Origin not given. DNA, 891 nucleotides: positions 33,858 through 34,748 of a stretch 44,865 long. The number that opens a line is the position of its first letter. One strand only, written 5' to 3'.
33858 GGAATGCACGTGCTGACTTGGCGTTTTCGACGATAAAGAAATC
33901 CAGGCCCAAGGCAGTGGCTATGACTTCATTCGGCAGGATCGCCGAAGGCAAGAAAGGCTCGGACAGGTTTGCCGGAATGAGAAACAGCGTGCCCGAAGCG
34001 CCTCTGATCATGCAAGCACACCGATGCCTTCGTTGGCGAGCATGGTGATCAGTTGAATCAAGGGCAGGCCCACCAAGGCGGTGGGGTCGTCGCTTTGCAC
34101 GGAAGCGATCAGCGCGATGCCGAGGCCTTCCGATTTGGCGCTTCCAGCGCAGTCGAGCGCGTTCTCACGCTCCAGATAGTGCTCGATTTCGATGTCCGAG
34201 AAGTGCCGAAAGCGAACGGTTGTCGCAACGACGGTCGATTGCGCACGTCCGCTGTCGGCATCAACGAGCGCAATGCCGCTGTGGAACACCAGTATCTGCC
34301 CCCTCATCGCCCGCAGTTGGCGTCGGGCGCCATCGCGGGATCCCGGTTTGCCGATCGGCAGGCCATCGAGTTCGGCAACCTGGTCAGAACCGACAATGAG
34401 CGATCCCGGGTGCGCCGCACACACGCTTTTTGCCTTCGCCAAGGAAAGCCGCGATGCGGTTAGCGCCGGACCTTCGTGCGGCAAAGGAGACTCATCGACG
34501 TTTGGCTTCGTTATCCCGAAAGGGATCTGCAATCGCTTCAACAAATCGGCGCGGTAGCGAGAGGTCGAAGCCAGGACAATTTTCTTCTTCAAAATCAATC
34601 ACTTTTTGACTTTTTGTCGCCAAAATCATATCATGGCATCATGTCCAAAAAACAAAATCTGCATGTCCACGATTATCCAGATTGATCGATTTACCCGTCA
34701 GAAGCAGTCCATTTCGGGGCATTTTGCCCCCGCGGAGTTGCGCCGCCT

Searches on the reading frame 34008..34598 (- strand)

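Call 86: search_protein_families(library=pfam, proteins=[window:34008-34598:-], max_evalue=0.0001)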
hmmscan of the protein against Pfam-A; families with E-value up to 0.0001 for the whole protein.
window:34008-34598:- (196 aa): 1 family
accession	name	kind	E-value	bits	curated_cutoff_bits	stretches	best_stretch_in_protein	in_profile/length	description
PF02545.19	Maf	-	3.7e-46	157.6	27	1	6-189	1-186/187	Maf-like protein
